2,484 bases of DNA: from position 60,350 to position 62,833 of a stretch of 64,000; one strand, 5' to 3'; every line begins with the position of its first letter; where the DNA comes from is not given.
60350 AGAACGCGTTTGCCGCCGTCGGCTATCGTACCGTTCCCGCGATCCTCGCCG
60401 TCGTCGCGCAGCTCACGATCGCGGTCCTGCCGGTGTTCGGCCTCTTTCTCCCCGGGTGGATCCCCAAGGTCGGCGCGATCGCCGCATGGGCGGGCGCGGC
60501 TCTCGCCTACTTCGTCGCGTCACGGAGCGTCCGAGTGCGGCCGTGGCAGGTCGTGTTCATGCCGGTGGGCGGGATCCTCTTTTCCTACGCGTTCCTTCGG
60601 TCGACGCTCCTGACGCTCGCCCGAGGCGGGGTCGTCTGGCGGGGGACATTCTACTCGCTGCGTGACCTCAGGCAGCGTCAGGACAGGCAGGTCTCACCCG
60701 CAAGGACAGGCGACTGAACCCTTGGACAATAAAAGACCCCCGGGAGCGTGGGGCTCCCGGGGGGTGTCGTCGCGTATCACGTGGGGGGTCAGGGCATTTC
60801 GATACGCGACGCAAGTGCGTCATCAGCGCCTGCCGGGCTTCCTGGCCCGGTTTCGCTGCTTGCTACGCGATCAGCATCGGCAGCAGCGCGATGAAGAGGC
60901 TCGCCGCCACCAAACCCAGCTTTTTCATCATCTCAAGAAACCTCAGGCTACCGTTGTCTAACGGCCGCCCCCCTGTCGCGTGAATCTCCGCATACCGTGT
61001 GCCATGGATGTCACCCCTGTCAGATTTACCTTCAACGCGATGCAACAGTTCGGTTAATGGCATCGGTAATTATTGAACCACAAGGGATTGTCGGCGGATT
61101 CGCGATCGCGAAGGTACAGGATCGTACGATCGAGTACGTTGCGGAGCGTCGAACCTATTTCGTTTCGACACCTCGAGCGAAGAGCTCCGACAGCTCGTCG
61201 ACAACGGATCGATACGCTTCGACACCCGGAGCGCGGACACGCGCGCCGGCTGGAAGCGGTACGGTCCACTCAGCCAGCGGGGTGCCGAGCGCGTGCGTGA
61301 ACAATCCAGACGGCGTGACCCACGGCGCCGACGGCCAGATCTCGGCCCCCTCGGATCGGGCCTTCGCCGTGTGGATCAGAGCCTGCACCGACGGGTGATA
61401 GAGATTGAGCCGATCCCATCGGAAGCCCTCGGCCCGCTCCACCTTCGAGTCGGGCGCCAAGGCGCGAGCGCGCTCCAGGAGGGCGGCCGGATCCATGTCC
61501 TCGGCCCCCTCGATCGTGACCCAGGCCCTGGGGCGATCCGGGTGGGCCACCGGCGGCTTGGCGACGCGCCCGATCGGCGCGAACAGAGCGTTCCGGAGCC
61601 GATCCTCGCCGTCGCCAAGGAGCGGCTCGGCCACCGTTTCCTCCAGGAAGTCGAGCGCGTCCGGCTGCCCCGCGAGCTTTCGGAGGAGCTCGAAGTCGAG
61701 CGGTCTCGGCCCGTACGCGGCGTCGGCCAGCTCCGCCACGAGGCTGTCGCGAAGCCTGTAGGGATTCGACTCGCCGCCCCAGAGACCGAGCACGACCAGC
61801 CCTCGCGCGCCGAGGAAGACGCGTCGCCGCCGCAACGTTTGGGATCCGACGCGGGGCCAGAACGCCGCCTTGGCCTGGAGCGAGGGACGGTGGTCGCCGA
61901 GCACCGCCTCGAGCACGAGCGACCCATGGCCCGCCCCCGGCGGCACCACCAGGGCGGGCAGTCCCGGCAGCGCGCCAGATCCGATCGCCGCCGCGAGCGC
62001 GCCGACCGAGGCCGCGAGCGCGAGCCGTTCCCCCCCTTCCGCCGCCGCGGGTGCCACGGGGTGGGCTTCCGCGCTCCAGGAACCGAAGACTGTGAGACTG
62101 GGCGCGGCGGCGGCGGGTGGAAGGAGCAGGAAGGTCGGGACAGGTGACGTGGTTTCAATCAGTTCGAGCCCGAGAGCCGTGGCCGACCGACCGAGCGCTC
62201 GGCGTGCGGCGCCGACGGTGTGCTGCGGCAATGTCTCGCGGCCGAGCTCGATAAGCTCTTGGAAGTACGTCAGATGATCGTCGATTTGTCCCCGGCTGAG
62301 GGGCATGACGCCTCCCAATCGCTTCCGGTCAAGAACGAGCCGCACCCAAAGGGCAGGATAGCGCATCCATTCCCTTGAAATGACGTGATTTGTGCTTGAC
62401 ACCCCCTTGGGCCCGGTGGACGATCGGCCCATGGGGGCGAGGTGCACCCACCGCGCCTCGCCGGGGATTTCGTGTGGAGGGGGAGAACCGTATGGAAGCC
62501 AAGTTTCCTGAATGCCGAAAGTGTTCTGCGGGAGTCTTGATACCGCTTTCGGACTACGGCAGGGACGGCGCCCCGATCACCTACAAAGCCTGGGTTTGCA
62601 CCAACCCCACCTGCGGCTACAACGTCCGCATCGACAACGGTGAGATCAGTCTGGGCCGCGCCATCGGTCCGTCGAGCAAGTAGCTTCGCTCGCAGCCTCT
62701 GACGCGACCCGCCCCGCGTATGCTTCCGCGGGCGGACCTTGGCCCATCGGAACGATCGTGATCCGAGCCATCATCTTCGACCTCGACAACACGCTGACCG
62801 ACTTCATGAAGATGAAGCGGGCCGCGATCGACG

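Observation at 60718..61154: Lower-GC non-coding island containing a 22-aa hydrophobic peptide ORF and three hairpins: candidate type-I-toxin-like small protein or sRNA locus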

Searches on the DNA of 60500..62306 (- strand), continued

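Call 27: search_with_rna_model(model_id=R1, sources=[window, L001, L003, L004, L005, L006, L008, L009, L010, L011, L012, L013, L014, L015, L016, L017, L018, L021, L023, L024, L025, L026, L027, L029, L030, L031, L033, L034, L035, L036, L040, L041, L042, L043, L044, L047, L048, L049, L051, L052, L053, L056, L057, L058, L059, L063, L064, L066, L067, L070, L073, L074, L078, L079, L083], max_evalue=1e-8, make_alignment=true)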
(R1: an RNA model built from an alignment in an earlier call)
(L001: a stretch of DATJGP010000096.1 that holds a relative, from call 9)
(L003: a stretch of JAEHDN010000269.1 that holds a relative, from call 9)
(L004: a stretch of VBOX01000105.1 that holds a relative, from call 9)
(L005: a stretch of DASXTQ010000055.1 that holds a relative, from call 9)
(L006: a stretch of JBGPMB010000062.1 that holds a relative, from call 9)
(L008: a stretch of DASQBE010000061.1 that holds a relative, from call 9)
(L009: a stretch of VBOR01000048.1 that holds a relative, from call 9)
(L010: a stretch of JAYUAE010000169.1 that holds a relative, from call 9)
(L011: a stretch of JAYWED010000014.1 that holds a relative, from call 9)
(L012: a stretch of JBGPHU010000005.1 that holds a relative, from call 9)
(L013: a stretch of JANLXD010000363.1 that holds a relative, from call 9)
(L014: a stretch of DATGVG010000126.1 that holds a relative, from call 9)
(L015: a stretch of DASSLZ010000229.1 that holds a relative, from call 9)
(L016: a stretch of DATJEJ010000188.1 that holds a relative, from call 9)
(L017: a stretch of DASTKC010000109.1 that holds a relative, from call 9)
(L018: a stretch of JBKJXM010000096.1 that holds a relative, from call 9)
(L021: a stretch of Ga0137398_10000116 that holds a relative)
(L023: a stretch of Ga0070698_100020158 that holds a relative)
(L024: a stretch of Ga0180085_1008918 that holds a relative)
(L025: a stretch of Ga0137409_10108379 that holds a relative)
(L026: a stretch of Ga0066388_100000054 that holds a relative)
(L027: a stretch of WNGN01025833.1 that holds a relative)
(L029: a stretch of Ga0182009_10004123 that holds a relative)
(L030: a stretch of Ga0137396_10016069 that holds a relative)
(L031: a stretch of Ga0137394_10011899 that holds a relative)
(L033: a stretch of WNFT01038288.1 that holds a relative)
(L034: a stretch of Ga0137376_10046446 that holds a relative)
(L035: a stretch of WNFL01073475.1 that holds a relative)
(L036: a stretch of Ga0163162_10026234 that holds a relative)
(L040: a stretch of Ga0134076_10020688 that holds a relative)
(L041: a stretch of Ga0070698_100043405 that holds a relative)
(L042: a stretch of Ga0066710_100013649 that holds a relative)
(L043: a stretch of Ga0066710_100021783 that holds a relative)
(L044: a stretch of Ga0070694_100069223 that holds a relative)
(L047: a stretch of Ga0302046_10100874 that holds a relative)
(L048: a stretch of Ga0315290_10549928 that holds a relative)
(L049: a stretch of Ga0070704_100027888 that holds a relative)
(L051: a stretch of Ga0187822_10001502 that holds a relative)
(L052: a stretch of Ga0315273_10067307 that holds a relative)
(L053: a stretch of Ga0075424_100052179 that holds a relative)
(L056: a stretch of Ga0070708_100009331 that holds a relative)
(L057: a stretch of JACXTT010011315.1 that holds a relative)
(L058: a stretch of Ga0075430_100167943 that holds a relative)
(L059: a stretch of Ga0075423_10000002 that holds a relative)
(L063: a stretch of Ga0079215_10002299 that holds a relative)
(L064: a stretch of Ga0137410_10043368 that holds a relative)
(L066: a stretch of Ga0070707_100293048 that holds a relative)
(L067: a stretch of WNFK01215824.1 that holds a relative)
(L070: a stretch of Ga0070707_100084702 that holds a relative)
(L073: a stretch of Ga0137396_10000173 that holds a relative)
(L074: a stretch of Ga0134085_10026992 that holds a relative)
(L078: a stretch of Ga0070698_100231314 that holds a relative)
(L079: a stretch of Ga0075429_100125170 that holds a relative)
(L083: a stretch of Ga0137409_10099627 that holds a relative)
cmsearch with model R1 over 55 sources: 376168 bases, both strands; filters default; matches with E-value up to 1e-8: 55.
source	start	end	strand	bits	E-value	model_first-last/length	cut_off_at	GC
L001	5498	5590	+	101.7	4.2e-21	1-97/97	no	0.65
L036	649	741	+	101.7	4.2e-21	1-97/97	no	0.65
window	60726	60818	-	100.6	7.8e-21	1-97/97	no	0.65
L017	692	784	+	100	1e-20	1-97/97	no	0.66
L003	5471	5563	+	99.5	1.4e-20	1-97/97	no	0.65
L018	805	910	+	98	3.1e-20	1-97/97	no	0.61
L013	5510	5615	+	97.2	4.8e-20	1-97/97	no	0.62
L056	4133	4225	+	97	5.1e-20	1-97/97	no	0.62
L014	4424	4529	+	93.6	3.1e-19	1-97/97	no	0.64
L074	37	130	-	91.9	7.9e-19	1-97/97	no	0.61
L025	1135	1228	+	91.7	8.9e-19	1-97/97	no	0.63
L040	1891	1984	+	91.7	8.9e-19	1-97/97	no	0.63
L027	1571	1664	-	90.4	1.8e-18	1-97/97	no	0.61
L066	20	122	+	86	1.8e-17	1-97/97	no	0.6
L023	2802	2904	-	85.3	2.6e-17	1-97/97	no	0.64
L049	1900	2001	-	85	3e-17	1-97/97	no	0.65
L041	1031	1132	-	85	3e-17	1-97/97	no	0.67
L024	2314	2416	-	83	8.7e-17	1-97/97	no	0.67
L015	3285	3385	+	82.7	1e-16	1-97/97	no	0.62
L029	188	288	+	82.4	1.2e-16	1-97/97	no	0.62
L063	1319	1423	-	82.2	1.3e-16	1-97/97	no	0.63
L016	1739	1839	+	82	1.5e-16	1-97/97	no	0.6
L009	5308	5397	+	81.9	1.5e-16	1-97/97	no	0.59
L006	1511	1599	+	80.7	2.9e-16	1-97/97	no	0.64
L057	9395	9484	-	80.3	3.7e-16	1-97/97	no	0.59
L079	778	880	+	79.7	5.2e-16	1-97/97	no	0.64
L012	5348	5436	+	79.3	6.2e-16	1-97/97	no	0.64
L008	2923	3011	+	79.3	6.3e-16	1-97/97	no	0.62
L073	1366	1454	+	78.9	7.8e-16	1-97/97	no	0.61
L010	5289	5377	+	78.8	8.1e-16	1-97/97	no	0.63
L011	5336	5423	+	78.8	8.3e-16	1-97/97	no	0.59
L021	851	939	+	78.7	8.4e-16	1-97/97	no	0.62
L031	1884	1972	+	78.5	9.3e-16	1-97/97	no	0.61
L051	3992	4080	+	78.5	9.4e-16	1-97/97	no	0.64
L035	5178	5266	+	78.5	9.6e-16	1-97/97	no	0.63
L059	2791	2879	-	78.4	1e-15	1-97/97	no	0.61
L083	1238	1326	+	78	1.2e-15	1-97/97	no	0.63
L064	213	301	+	78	1.2e-15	1-97/97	no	0.62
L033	3466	3554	+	78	1.3e-15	1-97/97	no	0.62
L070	1266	1355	+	78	1.3e-15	1-97/97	no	0.66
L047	86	176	-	77.8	1.4e-15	1-97/97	no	0.69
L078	8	96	-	77.7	1.4e-15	1-97/97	no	0.65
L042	7242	7330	+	77.4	1.7e-15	1-97/97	no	0.63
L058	250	350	+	77.1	2e-15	1-97/97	no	0.63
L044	302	389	+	75.2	5.4e-15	1-97/97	no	0.61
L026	7756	7846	+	75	6.1e-15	1-97/97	no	0.68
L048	325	414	+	74.2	9.3e-15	1-97/97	no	0.7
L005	5341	5429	+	73.8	1.2e-14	1-97/97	no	0.63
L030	2255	2343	+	73.1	1.7e-14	1-97/97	no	0.58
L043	3461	3549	-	72.9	1.8e-14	1-97/97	no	0.58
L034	2436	2524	+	72.9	1.9e-14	1-97/97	no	0.62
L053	819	908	-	72.7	2.1e-14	1-97/97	no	0.61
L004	5342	5430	+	69.9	9.1e-14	1-97/97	no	0.58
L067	3407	3495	-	69.1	1.4e-13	1-97/97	no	0.58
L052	212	300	-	65.3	1.1e-12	1-97/97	no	0.69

Alignment A3: 55 matches aligned to the model, 108 columns, each read 5' to 3' on its own strand. Consensus structure (alignment columns), stored with it:
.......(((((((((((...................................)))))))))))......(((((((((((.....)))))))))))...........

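Call 62: search_rna_families(sources=[L001, L006, L013, L048, L027, L056, L023, L015], threshold=gathering)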
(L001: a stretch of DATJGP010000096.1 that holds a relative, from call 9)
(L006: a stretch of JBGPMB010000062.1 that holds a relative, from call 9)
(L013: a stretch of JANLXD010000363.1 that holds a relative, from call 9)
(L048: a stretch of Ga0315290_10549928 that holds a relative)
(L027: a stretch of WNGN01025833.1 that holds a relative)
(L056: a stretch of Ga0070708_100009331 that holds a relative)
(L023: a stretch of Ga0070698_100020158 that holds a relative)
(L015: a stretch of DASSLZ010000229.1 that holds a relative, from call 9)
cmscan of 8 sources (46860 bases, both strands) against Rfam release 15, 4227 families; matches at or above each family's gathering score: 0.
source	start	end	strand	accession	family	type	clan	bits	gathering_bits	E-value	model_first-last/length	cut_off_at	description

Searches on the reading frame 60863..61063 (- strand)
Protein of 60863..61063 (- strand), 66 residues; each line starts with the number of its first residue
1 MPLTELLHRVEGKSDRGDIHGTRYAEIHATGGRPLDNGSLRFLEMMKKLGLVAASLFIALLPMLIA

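Call 7: search_protein_families(library=pfam, proteins=[window:60863-61063:-], max_evalue=0.01)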
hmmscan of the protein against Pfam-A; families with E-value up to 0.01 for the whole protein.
window:60863-61063:- (66 aa): 0 families

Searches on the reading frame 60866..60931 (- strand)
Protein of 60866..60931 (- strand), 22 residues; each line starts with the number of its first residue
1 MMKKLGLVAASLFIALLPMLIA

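Call 43: search_protein_families(library=pfam, proteins=[window:60866-60931:-], max_evalue=10)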
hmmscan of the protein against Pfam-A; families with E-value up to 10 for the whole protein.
seq(22 aa): 0 families

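Call 44: search_protein_families(library=ncbifam, proteins=[window:60866-60931:-], max_evalue=10)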
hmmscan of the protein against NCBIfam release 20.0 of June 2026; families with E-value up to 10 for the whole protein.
seq(22 aa): 0 families

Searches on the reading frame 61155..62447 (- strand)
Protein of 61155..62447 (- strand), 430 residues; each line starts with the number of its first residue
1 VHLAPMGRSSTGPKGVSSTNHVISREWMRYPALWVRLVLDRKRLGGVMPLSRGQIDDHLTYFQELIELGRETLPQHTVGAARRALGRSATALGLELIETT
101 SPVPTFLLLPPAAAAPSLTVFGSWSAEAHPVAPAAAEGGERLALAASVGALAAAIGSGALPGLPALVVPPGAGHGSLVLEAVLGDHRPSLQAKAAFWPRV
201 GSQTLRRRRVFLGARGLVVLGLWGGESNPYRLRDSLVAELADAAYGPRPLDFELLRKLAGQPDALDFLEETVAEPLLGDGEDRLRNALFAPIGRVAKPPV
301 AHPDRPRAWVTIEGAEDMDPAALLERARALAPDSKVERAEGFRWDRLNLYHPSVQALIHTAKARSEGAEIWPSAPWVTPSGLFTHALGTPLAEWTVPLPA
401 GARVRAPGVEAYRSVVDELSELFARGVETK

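Call 7: search_protein_families(library=pfam, proteins=[window:61155-62447:-], max_evalue=0.01)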
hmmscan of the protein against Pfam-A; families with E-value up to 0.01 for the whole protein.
window:61155-62447:- (430 aa): 0 families

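Call 9: find_related_loci(query=window:61155-62306:-, collection=genome_contigs, flank=4000)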
Query window:61155-62306:- (383 aa) in genome_contigs; peptide patterns used: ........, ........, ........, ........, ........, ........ (x = any residue, [..] = any of these).
285 stretches matched a pattern; 18 encode a relative of the query (tblastn E <= 1e-3); 18 distinct loci.
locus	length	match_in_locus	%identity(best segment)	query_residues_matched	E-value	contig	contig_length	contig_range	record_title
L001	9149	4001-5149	86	1-383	0e+0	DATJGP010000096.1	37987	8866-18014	MAG TPA_asm: Candidatus Eisenbacteria bacterium isolate SMAG_U15489 k141_5693586, whole genome shotgun sequence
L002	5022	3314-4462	83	1-383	0e+0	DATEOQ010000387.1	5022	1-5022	MAG TPA_asm: Candidatus Eisenbacteria bacterium isolate SMAG_U8999 k141_120771, whole genome shotgun sequence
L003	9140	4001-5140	75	6-383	7e-176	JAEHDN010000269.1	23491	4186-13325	MAG: Candidatus Eisenbacteria bacterium isolate EFPC_51 k127_15746081, whole genome shotgun sequence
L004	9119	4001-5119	55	7-380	1e-115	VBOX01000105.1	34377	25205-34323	MAG: Candidatus Eisenbacteria bacterium isolate WS_7 14_0927_05_40cm_scaffold_3544, whole genome shotgun sequence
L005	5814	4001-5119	54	7-380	3e-115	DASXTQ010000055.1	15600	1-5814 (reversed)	MAG TPA_asm: Candidatus Eisenbacteria bacterium isolate SMAG_U4696 k141_39616, whole genome shotgun sequence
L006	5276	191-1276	54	11-375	2e-114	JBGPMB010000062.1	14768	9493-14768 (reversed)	MAG: Candidatus Eisenbacteria bacterium isolate OBJ_0618_7090110_248 k141_8920441_length_14768_cov_57.6410, whole genome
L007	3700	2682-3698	57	11-351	1e-114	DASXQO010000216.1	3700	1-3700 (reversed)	MAG TPA_asm: Candidatus Eisenbacteria bacterium isolate SMAG_U4615 k141_1653339, whole genome shotgun sequence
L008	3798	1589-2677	54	11-376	5e-114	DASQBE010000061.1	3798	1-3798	MAG TPA_asm: Candidatus Binatia bacterium isolate SMAG_U11663 k141_634305, whole genome shotgun sequence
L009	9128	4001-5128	55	10-381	2e-111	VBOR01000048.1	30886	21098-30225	MAG: Candidatus Eisenbacteria bacterium isolate WS_1 14_0929_05_30cm_scaffold_5731, whole genome shotgun sequence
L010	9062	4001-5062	53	7-360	1e-110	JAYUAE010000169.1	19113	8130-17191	MAG: Candidatus Eisenbacteria bacterium isolate GFS_6454 GFS_6454_168, whole genome shotgun sequence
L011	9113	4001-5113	50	7-376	4e-108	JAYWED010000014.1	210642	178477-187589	MAG: Candidatus Eisenbacteria bacterium isolate GL97_DN_metabinner_3 GL97_DN_metabinner_3_13, whole genome shotgun seque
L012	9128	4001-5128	50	7-381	1e-107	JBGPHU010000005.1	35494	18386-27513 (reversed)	MAG: Candidatus Eisenbacteria bacterium isolate OBJ_0618_7090110_350 k141_1451400_length_35494_cov_93.7145, whole genome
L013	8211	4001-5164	49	2-378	4e-103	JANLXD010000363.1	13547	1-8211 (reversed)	MAG: Candidatus Eisenbacteria bacterium isolate OTE_20_metabat_128 OTE_20_k141_1139647, whole genome shotgun sequence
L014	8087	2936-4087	49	11-378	6e-94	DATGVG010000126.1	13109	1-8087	MAG TPA_asm: Candidatus Limnocylindrales bacterium isolate SMAG_U10550 k141_212895, whole genome shotgun sequence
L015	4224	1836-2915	49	9-360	1e-83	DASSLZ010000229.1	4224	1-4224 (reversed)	MAG TPA_asm: Candidatus Eisenbacteria bacterium isolate SMAG_U1185 k141_1477570, whole genome shotgun sequence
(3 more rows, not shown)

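Call 36: search_protein_families(library=ncbifam, proteins=[window:61155-62306:-], max_evalue=0.01)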
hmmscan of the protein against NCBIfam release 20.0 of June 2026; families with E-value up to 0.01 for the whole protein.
window:61155-62306:- (383 aa): 0 families

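Call 37: search_solved_structures(query=window:61155-62306:-, max_evalue=1)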
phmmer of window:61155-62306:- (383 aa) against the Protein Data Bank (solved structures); distinct sequences matched with E-value up to 1: 0.

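Call 56: predict_structure(protein=window:61155-62306:-)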
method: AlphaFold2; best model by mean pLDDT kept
length: 383 residues; sequences in the alignment: 1
mean_pLDDT: 35.9   pTM: 0.20
mean pLDDT of the five models: 35.9, 32.7, 31.6, 30.7, 30.5
residues with pLDDT >= 90: 0; 70-90: 0; 50-70: 19; < 50: 364
segments of 3 or more residues with pLDDT < 50: 1-3, 7-34, 44-270, 283-383
pLDDT, mean of each block of 10 residues (from residue 1): 45 46 43 48 45 36 38 30 27 33 39 35 31 31 26 24 25 28 41 41 43 43 37 38 29 32 42 56 48 39 34 31 27 28 26 30 34 36 36
secondary structure, 60 per line:
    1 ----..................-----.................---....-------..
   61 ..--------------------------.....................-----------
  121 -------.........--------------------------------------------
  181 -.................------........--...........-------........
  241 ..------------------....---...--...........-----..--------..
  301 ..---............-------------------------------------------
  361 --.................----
elements in order: H5-22 H28-44 E48-51 E59-62 H89-109 H128-136 H182-198 H205-212 H215-225 H233-242 E261-264 H273-283 E299-302 H306-317 H363-379

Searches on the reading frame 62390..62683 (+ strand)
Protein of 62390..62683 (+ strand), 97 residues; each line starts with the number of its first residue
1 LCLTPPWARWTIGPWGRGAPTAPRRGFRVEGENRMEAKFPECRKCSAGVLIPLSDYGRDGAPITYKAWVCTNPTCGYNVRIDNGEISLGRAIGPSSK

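Call 7: search_protein_families(library=pfam, proteins=[window:62390-62683:+], max_evalue=0.01)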
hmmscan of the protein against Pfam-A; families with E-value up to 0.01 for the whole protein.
window:62390-62683:+ (97 aa): 1 family
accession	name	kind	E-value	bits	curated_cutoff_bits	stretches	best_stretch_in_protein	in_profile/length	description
PF09151.16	DUF1936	-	0.004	17.3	25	0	42-78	2-33/34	Domain of unknown function (DUF1936)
